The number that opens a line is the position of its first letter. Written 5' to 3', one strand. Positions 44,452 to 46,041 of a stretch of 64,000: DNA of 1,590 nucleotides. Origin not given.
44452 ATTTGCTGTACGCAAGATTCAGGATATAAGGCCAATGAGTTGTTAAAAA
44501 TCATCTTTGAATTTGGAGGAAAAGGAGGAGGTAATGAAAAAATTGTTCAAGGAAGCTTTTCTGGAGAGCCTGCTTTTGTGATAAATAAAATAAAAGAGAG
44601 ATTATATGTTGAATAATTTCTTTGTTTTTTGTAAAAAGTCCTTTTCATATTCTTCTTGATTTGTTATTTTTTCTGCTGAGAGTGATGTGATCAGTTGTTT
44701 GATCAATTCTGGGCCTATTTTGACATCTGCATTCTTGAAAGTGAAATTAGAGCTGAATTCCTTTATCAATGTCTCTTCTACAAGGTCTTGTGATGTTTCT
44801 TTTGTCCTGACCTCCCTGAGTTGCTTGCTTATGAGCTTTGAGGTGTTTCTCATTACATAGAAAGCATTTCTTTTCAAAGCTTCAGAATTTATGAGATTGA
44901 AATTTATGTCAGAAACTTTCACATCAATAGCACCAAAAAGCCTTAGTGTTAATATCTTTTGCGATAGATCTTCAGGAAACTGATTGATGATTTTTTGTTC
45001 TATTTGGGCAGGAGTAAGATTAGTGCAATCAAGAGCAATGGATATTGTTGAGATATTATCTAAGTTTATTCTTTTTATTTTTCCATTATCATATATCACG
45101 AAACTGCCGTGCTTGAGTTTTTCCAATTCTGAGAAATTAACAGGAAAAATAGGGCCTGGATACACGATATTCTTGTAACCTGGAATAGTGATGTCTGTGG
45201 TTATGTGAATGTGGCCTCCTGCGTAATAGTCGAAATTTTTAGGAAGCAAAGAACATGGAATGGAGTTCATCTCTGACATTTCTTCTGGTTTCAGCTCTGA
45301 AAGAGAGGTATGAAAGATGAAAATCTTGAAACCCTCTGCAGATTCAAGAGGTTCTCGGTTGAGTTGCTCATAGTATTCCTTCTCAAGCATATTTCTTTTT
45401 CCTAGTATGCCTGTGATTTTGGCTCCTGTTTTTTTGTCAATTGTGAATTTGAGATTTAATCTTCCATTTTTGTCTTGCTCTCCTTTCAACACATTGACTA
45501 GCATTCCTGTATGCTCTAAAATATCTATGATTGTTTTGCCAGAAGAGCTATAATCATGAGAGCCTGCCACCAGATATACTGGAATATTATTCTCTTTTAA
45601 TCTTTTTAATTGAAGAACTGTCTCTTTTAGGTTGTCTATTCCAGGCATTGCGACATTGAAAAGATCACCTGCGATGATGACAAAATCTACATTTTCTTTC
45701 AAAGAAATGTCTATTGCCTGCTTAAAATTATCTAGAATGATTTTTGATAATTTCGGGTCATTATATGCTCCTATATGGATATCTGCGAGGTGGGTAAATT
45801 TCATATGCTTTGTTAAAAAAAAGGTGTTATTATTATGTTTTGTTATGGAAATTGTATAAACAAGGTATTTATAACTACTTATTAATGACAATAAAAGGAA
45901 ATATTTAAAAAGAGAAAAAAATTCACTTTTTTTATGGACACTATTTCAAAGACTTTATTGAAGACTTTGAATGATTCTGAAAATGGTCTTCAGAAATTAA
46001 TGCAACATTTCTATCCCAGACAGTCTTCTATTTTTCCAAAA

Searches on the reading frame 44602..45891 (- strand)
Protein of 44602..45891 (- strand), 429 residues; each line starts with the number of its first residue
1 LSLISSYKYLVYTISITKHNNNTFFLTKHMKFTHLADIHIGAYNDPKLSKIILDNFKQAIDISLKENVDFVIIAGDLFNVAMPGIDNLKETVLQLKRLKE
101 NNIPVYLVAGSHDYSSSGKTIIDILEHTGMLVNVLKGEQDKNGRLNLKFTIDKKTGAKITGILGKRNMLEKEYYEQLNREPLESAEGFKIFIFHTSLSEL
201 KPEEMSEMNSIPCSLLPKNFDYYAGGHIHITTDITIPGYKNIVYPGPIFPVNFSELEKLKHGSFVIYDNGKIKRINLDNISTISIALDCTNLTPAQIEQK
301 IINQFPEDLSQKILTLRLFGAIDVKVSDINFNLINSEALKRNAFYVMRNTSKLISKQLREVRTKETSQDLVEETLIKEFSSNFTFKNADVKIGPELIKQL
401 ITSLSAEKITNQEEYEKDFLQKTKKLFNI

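Call 80: search_protein_families(library=pfam, proteins=[window:44602-45891:-], max_evalue=0.001)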
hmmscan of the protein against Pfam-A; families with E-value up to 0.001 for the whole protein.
window:44602-45891:- (429 aa): 2 families
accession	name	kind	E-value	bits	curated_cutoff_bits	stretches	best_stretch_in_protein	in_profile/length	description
PF00149.33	Metallophos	-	5.6e-15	56.7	21.5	1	30-230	1-190/191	Calcineurin-like phosphoesterase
PF12850.12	Metallophos_2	-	1.4e-07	32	27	1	30-253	1-140/154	Calcineurin-like phosphoesterase superfamily domain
